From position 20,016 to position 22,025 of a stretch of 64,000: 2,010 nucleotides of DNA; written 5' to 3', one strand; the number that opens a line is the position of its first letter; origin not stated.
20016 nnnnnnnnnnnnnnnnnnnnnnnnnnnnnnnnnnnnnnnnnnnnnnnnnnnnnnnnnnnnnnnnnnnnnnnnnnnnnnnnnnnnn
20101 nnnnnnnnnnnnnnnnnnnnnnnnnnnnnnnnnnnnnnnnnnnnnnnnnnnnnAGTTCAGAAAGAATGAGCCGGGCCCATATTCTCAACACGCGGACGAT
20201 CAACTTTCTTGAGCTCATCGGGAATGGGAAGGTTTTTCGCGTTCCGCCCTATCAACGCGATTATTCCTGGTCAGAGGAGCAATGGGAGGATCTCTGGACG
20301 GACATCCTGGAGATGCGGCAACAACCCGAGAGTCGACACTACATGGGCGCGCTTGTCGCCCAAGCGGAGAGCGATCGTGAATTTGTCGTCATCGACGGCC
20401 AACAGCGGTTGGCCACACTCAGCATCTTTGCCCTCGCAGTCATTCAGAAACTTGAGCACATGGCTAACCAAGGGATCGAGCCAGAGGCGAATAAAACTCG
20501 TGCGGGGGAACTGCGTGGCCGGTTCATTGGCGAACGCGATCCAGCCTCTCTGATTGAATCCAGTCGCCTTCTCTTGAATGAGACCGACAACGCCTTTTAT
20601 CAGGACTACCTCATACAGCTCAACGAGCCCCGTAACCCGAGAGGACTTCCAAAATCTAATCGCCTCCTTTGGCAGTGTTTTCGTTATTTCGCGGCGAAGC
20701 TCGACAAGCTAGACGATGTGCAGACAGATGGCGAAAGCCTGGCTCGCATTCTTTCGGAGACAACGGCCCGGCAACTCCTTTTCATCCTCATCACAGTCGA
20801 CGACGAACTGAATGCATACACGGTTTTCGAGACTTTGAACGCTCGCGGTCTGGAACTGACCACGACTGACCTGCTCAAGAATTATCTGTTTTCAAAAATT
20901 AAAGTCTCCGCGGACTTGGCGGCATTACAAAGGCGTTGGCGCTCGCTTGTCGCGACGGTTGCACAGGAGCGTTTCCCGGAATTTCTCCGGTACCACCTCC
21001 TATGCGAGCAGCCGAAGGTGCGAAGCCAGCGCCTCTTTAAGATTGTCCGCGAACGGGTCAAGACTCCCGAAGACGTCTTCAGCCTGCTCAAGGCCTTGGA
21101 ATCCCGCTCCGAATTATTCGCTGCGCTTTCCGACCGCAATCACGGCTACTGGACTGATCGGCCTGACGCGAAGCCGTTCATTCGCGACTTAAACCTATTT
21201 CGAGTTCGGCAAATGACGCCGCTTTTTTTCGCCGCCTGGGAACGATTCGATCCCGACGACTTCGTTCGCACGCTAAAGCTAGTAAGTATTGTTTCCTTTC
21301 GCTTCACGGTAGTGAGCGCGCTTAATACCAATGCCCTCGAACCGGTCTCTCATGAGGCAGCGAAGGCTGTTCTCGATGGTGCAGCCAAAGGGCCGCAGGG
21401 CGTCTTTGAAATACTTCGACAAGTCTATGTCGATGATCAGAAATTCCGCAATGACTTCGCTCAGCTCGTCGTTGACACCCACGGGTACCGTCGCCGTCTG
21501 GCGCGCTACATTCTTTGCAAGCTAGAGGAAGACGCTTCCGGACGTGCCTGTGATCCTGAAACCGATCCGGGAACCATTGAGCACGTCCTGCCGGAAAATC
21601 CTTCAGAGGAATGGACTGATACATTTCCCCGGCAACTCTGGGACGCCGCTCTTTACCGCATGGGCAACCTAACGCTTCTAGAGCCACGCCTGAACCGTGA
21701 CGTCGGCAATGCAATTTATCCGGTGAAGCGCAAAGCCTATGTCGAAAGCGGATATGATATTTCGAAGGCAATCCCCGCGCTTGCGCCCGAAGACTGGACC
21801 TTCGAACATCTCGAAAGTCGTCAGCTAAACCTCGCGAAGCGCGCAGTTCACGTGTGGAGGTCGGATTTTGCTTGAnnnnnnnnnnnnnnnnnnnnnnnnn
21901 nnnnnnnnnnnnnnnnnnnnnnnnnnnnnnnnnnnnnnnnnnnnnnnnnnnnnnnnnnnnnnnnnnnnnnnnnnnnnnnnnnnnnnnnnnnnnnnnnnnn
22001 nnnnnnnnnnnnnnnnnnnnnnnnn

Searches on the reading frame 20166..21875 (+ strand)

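Call 14: search_protein_families(library=pfam, proteins=[window:20166-21875:+])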
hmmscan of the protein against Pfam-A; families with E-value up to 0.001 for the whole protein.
window:20166-21875:+ (569 aa): 2 families
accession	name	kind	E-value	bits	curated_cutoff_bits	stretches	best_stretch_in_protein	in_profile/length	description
PF03235.19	GmrSD_N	-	6.5e-37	128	33.2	1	16-242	3-199/199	GmrSD restriction endonuclease, N-terminal domain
PF07510.16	GmrSD_C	-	1.3e-23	83.9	23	1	422-558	2-137/138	GmrSD restriction endonucleases, C-terminal domain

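Call 53: search_protein_families(library=padloc, proteins=[window:20166-21875:+])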
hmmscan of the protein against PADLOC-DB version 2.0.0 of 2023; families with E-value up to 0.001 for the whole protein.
window:20166-21875:+ (569 aa): 32 families (the best 25 are shown)
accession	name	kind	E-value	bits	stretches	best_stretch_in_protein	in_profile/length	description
PDLC04154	HEC-06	-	1.7e-209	695.2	1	1-567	1-567/569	-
PDLC02687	Orf5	-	2.8e-190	631.7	1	9-547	3-541/543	Orf5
PDLC04155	HEC-06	-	2.9e-131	436.7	1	8-567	6-561/562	-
PDLC04157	HEC-06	-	1.4e-117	391.6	1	1-565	1-556/558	-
PDLC02700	Orf5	-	2.7e-101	338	1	16-564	5-555/555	Orf5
PDLC02693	Orf5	-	9.6e-67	224.2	1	17-564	2-542/543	Orf5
PDLC02695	Orf5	-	2.9e-57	192.4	1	12-563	8-600/601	Orf5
PDLC04156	HEC-06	-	4.3e-54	182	1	16-549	13-545/562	-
PDLC02691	Orf5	-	3e-53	179.3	1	22-564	19-579/579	Orf5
PDLC02701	Orf5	-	5.6e-45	151.9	2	14-456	10-475/596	Orf5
PDLC02698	Orf5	-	1.4e-41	140.9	1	20-564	16-571/573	Orf5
PDLC02686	Orf5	-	6.6e-32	108.7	2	23-321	20-318/566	Orf5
PDLC02692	Orf5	-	1.2e-31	108.1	1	23-564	7-556/558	Orf5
PDLC02690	Orf5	-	6.4e-31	105.8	2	16-275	2-246/531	Orf5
PDLC02699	Orf5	-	8.8e-29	98.6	1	24-536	1-519/530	Orf5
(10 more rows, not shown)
